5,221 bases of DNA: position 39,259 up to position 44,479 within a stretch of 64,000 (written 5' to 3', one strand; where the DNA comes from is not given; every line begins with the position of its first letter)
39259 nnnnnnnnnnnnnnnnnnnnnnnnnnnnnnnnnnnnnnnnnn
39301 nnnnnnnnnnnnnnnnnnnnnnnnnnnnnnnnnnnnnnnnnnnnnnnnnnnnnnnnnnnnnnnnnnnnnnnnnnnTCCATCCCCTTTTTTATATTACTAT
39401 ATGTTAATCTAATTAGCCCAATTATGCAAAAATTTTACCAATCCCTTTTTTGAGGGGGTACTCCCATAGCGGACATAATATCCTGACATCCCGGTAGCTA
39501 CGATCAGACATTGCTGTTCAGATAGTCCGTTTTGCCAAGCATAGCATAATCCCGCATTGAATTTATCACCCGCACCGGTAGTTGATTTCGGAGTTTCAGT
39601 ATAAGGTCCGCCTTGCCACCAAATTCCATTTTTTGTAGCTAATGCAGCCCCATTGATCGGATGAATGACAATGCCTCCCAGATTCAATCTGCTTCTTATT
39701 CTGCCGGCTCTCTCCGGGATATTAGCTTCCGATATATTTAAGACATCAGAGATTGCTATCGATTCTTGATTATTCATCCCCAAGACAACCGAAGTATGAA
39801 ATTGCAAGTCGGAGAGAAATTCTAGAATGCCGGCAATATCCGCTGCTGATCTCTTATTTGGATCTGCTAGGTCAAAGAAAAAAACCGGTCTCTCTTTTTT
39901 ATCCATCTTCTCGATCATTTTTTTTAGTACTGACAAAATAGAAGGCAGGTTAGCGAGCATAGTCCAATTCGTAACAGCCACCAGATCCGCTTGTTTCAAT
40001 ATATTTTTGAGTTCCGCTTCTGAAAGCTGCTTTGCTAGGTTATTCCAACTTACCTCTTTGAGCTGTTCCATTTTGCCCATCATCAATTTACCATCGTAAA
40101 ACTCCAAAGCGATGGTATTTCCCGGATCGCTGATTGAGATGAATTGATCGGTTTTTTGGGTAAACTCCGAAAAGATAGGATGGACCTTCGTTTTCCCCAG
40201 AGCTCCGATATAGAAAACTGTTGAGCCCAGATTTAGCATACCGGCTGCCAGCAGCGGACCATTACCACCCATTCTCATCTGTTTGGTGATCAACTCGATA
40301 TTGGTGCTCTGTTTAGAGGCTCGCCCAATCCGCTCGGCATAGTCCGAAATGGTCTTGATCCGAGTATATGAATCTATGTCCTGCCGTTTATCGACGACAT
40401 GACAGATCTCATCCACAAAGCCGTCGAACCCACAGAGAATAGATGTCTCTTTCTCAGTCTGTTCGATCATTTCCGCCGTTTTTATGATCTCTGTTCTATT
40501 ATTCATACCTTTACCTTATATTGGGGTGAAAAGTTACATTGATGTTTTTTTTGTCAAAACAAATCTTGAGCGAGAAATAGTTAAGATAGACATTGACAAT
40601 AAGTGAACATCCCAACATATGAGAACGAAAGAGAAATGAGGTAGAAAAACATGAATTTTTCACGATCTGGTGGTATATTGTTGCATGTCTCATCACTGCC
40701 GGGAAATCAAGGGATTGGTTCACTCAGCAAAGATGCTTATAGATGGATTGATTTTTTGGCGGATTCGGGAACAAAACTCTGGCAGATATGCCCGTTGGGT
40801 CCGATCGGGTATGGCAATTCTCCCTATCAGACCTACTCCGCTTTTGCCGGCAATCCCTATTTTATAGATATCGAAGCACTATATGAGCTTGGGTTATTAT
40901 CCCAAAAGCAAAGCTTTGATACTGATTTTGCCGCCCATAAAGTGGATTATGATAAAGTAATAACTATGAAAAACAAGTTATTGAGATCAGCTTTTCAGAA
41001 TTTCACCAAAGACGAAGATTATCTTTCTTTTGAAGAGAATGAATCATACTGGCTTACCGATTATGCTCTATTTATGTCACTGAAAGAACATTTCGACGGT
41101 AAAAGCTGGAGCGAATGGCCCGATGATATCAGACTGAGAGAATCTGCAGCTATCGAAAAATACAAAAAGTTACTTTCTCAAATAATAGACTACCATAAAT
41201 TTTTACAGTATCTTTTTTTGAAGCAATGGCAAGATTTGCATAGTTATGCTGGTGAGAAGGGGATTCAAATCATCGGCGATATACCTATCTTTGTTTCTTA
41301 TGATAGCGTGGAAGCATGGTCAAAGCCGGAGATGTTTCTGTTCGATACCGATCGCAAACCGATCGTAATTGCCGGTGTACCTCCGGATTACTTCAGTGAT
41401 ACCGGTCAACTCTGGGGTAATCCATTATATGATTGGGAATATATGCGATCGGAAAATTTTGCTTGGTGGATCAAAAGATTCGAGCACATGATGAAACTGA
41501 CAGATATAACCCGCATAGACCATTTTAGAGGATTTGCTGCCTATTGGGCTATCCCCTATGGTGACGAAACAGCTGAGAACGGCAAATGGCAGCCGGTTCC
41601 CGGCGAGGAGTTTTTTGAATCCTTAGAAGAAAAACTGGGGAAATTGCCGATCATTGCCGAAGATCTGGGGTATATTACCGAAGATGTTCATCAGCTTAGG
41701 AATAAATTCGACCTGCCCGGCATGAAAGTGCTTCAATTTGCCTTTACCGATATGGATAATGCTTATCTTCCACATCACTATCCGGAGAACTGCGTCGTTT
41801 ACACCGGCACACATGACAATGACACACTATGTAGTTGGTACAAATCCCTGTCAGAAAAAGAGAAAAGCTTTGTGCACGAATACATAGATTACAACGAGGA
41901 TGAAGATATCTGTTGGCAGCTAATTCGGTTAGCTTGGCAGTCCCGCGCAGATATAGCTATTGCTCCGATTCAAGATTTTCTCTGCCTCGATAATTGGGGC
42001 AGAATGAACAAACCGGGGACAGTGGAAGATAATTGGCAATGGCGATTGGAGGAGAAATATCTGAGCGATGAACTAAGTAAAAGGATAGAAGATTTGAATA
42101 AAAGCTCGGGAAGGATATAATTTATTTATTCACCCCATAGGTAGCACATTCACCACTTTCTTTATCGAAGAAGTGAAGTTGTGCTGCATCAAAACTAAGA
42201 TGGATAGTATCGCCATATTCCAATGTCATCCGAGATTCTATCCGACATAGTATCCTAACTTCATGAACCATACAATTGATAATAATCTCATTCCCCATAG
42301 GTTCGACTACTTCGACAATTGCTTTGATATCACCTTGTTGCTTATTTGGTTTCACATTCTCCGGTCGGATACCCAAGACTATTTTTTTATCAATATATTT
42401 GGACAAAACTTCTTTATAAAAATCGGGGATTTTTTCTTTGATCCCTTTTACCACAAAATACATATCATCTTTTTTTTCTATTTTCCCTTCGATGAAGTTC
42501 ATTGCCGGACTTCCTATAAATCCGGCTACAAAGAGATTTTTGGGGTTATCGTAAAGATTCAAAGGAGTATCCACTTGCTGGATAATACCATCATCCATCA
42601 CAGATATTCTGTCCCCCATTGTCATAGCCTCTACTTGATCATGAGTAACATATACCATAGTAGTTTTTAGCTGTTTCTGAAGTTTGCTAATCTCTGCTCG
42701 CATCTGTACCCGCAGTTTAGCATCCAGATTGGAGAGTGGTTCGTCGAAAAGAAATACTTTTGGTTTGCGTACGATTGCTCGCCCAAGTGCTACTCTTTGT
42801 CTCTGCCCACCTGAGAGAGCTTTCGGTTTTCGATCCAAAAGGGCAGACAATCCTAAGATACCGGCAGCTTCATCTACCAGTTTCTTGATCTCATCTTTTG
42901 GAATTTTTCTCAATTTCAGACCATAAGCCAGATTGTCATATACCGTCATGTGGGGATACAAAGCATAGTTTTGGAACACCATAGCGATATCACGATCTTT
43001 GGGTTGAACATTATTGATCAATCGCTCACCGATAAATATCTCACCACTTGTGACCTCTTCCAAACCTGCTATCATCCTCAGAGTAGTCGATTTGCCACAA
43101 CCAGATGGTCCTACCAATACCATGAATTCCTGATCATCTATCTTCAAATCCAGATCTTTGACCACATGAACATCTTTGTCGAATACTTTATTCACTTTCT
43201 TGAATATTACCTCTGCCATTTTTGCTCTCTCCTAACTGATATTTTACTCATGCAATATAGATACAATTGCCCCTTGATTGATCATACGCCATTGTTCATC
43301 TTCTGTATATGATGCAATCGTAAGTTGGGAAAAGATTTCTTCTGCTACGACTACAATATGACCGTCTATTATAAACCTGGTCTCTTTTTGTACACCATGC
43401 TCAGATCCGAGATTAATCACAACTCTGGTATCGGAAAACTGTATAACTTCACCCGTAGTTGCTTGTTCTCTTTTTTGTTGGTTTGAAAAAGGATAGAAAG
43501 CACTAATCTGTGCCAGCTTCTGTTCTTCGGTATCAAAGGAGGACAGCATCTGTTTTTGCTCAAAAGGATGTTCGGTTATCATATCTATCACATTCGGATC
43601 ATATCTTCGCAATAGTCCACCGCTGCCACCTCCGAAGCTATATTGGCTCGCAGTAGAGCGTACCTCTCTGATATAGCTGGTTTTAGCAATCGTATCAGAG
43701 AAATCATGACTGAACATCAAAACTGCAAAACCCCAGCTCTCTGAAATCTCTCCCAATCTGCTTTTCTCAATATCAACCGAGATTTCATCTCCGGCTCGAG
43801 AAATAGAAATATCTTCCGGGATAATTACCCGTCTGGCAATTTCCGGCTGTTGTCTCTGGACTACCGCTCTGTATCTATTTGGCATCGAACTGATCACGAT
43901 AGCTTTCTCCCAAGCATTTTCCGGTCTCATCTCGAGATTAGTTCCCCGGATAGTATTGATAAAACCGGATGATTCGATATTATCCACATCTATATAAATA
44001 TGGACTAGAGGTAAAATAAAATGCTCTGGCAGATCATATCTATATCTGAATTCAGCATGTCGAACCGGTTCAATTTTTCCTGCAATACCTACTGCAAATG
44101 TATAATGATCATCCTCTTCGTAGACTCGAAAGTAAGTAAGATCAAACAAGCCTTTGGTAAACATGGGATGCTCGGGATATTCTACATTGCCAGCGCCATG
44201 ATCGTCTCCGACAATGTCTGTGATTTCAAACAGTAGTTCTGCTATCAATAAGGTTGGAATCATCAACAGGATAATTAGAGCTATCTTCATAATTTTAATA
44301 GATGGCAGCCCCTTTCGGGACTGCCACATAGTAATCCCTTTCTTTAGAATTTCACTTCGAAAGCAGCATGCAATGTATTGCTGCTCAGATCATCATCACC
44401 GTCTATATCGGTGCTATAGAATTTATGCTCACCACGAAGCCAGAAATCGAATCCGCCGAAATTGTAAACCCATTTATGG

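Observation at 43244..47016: Outer-membrane module (beta-barrel flanked by two paralogous glucodextranase-C-like proteins) embedded inside a maltodextrin ABC operon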

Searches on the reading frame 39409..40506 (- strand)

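Call 55: search_protein_families(library=pfam, proteins=[window:39409-40506:-], max_evalue=0.1)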
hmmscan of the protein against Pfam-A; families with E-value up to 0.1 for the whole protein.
window:39409-40506:- (365 aa): 4 families
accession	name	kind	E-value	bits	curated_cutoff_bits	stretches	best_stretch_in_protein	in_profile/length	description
PF25270.1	Khk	-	3.3e-54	184.9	35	1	8-362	10-364/365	Prokaryotic ketohexokinase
PF00294.29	PfkB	-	1.8e-09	37.8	25.8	1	65-348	22-293/302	pfkB family carbohydrate kinase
PF04587.20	ADP_PFK_GK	-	0.00023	20.5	27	1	71-139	80-149/430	ADP-specific Phosphofructokinase/Glucokinase conserved region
PF19336.4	DUF5921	-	0.058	13.9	27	1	156-199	4-46/78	Domain of unknown function (DUF5921)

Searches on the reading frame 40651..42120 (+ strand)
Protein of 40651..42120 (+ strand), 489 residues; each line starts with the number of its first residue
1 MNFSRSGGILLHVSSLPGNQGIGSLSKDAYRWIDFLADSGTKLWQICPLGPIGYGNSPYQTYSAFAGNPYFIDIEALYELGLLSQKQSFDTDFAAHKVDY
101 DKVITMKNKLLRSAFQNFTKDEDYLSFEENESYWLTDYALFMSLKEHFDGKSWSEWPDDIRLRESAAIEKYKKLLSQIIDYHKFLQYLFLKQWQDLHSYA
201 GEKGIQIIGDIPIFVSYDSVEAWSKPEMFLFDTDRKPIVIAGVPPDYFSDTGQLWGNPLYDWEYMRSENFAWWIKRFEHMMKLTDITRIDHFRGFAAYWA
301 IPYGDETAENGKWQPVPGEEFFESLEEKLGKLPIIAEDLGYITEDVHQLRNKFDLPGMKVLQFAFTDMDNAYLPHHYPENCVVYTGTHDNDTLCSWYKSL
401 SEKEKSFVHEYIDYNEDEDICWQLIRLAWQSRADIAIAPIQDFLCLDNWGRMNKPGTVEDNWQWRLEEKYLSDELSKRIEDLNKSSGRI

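Call 55: search_protein_families(library=pfam, proteins=[window:40651-42120:+], max_evalue=0.1)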
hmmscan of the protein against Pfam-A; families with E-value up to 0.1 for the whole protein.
window:40651-42120:+ (489 aa): 1 family
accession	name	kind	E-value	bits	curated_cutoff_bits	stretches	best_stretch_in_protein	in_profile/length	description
PF02446.23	Glyco_hydro_77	-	5.7e-187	622.7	25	1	11-469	1-462/465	4-alpha-glucanotransferase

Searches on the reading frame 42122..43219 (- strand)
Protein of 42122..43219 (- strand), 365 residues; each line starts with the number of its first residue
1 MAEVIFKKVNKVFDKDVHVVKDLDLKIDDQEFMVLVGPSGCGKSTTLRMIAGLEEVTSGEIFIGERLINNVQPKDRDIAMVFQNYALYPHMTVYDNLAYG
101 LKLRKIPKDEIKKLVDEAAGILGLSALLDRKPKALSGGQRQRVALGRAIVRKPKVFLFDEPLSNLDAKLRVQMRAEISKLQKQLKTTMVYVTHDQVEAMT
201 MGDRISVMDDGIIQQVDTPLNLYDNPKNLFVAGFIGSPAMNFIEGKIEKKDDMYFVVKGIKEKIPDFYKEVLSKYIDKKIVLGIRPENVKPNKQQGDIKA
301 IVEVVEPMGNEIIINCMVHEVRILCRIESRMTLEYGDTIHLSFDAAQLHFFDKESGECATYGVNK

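Call 3: search_protein_families(library=pfam, proteins=[window:42122-43219:-], max_evalue=0.1)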
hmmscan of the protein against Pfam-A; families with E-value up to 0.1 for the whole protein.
window:42122-43219:- (365 aa): 25 families
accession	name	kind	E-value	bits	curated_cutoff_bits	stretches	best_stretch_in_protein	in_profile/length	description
PF00005.33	ABC_tran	-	9.5e-33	114.1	25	1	20-162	1-136/137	ABC transporter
PF17912.7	OB_MalK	-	4.7e-12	47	27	1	236-288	1-52/53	MalK OB fold domain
PF08402.16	TOBE_2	-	5.7e-09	36.4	21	1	282-351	1-76/76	TOBE domain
PF02463.25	SMC_N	-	8.6e-06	25.8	40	1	29-212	23-218/220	RecF/RecN/SMC N terminal domain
PF13304.12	AAA_21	-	0.00013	22.5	27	1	32-75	1-56/304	AAA domain, putative AbiEii toxin, Type IV TA system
PF03215.21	Rad17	-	0.00013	22.4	23.8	1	27-97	42-112/186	Rad17 P-loop domain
PF13401.12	AAA_22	-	0.00025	21.8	27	1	29-55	4-30/130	AAA domain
PF03193.22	RsgA_GTPase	-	0.0011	19.3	30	1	14-61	91-137/174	RsgA GTPase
PF03459.23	TOBE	-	0.0024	18.5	22.3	1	297-350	6-64/64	TOBE domain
PF00004.35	AAA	-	0.0027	18.6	21.2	1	33-59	1-27/131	ATPase family associated with various cellular activities (AAA)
PF20720.3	nSTAND3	-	0.0048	17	27.2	1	26-51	13-38/155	Novel STAND NTPase 3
PF13175.12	AAA_15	-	0.0064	16.6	32.1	1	24-195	18-137/374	AAA ATPase domain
PF20703.3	nSTAND1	-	0.0092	16.1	27.1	1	20-55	23-56/379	Novel STAND NTPase 1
PF24389.1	ORC-CDC6-like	-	0.02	14.1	27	1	31-50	33-52/571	ORC-CDC6-like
PF02562.22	PhoH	-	0.021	14.7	27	0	27-61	16-49/205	PhoH-like protein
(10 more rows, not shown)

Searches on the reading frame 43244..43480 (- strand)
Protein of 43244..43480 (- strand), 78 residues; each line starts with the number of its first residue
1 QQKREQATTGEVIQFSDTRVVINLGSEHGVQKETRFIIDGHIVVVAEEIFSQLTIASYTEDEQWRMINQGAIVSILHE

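Call 55: search_protein_families(library=pfam, proteins=[window:43244-43480:-], max_evalue=0.1)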
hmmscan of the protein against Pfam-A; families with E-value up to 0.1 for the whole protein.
window:43244-43480:- (78 aa): 0 families

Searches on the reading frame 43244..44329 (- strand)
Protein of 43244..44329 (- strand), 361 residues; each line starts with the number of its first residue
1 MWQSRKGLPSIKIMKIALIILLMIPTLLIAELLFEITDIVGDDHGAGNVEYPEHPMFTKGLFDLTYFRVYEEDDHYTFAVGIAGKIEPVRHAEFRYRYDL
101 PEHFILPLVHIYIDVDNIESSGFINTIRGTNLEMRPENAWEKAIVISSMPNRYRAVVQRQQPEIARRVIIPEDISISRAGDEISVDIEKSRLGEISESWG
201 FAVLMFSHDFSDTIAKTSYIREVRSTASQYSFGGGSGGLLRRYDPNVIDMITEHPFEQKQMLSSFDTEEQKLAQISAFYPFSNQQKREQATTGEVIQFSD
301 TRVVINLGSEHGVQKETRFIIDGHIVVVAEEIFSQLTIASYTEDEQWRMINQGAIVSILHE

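Call 3: search_protein_families(library=pfam, proteins=[window:43244-44329:-], max_evalue=0.1)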
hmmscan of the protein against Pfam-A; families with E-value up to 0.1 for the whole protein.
window:43244-44329:- (361 aa): 1 family
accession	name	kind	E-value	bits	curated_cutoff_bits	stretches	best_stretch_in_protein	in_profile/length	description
PF09985.14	Glucodextran_C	-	4.4e-45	154.4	22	1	33-275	1-226/228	C-terminal binding-module, SLH-like, of glucodextranase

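Call 4: search_protein_families(library=ncbifam, proteins=[window:43244-44329:-], max_evalue=0.1)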
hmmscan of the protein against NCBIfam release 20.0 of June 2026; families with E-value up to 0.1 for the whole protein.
window:43244-44329:- (361 aa): 0 families

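Call 8: search_solved_structures(query=window:43244-44329:-, max_evalue=1)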
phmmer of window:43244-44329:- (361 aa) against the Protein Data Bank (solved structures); distinct sequences matched with E-value up to 1: 4.
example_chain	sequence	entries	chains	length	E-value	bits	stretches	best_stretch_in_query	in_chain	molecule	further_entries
1ug9_A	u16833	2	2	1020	6.5e-06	28.9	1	35-87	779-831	glucodextranase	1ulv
6gcs_g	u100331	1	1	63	0.48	12.9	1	55-107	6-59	NI9M SUBUNIT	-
6yj4_b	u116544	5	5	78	0.61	12.5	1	55-108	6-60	subunit NI9M of protein NADH:Ubiquinone Oxidoreductase (Complex I)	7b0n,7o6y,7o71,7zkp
6rfq_g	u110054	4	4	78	0.7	12.3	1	55-108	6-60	Subunit NI9M of NADH:Ubiquinone Oxidoreductase (Complex I)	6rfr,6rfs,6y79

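Call 50: find_homologous_proteins(query=window:43244-44329:-)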
Query window:43244-44329:- (361 aa): 16 proteins with E <= 0.001 among 1920 candidates.
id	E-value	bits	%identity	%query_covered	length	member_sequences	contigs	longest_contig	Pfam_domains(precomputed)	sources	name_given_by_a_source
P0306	3.2e-237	804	100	100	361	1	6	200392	PF09985.15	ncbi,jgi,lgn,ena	jgi:carbohydrate-binding DOMON domain-containing protein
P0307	3.2e-191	653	81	96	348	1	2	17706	PF09985.15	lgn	-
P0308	4.5e-109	383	51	92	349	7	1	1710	PF09985.15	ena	-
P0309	2.2e-105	371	51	97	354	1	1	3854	PF09985.15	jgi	-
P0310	8.5e-105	369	51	96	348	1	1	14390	PF09985.15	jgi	jgi:carbohydrate-binding DOMON domain-containing protein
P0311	5.1e-100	353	48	95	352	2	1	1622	PF09985.15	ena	-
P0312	2.0e-98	348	46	97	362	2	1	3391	PF09985.15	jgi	jgi:carbohydrate-binding DOMON domain-containing protein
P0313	2.8e-98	347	51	90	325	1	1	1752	PF09985.15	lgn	-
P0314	2.9e-98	347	48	93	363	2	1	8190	PF09985.15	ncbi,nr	ncbi:MAG: hypothetical protein JXB60_04715 [Candidatus Cloacimonetes bacterium]|nr:hypothetical prot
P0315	1.7e-97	345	45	91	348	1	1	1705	PF09985.15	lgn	-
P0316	6.4e-22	96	32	70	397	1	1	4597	PF09985.15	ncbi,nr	ncbi:MAG: glucodextranase DOMON-like domain-containing protein [Candidatus Wallbacteria bacterium]|n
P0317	3.2e-17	81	29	71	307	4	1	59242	PF09985.15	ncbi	ncbi:MAG: glucodextranase DOMON-like domain-containing protein [Clostridia bacterium]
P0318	2.8e-12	65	26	68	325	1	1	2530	PF09985.15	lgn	-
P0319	7.1e-12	63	27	74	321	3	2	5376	PF09985.15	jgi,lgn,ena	-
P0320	5.7e-6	44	32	33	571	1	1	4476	PF09985.15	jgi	jgi:C-terminal binding-module, SLH-like, of glucodextranase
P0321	1.1e-4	40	25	69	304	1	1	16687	PF09985.15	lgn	-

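Call 58: predict_structure(alignment_id=A3)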
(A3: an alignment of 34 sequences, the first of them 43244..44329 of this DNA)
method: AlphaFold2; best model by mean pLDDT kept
length: 361 residues; sequences in the alignment: 34
mean_pLDDT: 88.5   pTM: 0.83
mean pLDDT of the five models: 88.5, 86.6, 86.7, 85.8, 85.2
residues with pLDDT >= 90: 242; 70-90: 76; 50-70: 42; < 50: 1
segments of 3 or more residues with pLDDT < 50: none
pLDDT, mean of each block of 10 residues (from residue 1): 55 70 66 88 70 92 96 97 94 83 94 96 95 95 97 95 97 97 98 97 95 73 89 70 84 86 89 95 81 94 96 94 91 97 91 91 60
secondary structure, 60 per line:
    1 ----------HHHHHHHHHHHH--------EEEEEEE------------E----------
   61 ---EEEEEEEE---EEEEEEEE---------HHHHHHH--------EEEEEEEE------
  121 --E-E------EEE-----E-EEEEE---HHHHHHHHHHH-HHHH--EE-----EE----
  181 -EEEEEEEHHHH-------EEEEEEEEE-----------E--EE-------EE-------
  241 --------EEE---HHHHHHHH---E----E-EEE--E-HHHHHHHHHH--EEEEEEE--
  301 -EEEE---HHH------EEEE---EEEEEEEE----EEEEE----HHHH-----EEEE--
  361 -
elements in order: H11-22 E31-37 E64-71 E75-82 H92-98 E107-114 E132-134 E142-146 H150-160 H162-165 E182-188 H189-192 E200-208 E249-251 H255-262 E273-275 H280-289 E292-298 E302-305 E318-321 E325-332 E337-341 H346-349 E355-358

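Call 61: find_encoding_contigs(protein=P0317, flank=9000, max_places=1)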
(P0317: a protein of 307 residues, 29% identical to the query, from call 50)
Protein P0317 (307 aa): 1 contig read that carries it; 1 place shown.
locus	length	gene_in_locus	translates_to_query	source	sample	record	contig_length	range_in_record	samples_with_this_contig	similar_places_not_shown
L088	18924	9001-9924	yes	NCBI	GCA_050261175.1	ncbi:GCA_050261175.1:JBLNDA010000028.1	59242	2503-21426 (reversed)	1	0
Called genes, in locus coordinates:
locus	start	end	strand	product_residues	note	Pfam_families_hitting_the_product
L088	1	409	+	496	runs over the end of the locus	-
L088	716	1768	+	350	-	PF00356:LacI, PF00532:Peripla_BP_1, PF13407:Peripla_BP_4, PF13377:Peripla_BP_3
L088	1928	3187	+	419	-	PF01547:SBP_bac_1, PF13416:SBP_bac_8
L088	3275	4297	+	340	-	PF00528:BPD_transp_1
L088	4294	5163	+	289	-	PF00528:BPD_transp_1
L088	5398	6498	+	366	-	PF03215:Rad17 (weak), PF00005:ABC_tran, PF02463:SMC_N (faint), PF17912:OB_MalK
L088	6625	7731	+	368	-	PF10432:bact-PGI_C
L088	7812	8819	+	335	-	PF00480:ROK, PF01869:BcrAD_BadFG (weak)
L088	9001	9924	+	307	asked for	PF09985:Glucodextran_C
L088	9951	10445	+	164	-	-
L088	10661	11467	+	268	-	PF00392:GntR, PF07702:UTRA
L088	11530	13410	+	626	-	PF22848:ASD1_dom, PF00754:F5_F8_type_C, PF22633:F5_F8_type_C_2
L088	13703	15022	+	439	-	PF01547:SBP_bac_1, PF13416:SBP_bac_8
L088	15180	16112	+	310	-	PF00528:BPD_transp_1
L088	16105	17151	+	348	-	PF00528:BPD_transp_1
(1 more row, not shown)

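Call 62: find_encoding_contigs(protein=P0316, flank=9000, max_places=1)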
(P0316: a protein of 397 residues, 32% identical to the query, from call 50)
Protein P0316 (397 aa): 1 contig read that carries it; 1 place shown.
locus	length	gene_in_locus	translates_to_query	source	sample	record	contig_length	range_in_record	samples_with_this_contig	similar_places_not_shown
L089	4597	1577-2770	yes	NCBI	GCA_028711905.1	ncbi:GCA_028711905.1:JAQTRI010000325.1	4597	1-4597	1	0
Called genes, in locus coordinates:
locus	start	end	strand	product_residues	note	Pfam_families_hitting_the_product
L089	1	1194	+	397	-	?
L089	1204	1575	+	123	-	-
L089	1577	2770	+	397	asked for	PF09985:Glucodextran_C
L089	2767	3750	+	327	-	-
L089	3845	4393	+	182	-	-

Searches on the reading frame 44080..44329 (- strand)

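Call 55: search_protein_families(library=pfam, proteins=[window:44080-44329:-], max_evalue=0.1)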
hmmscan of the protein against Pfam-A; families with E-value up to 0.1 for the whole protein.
window:44080-44329:- (83 aa): 1 family
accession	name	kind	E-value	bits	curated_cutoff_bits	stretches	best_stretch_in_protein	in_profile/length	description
PF09985.14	Glucodextran_C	-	1.4e-14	54.6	22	1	33-80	1-48/228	C-terminal binding-module, SLH-like, of glucodextranase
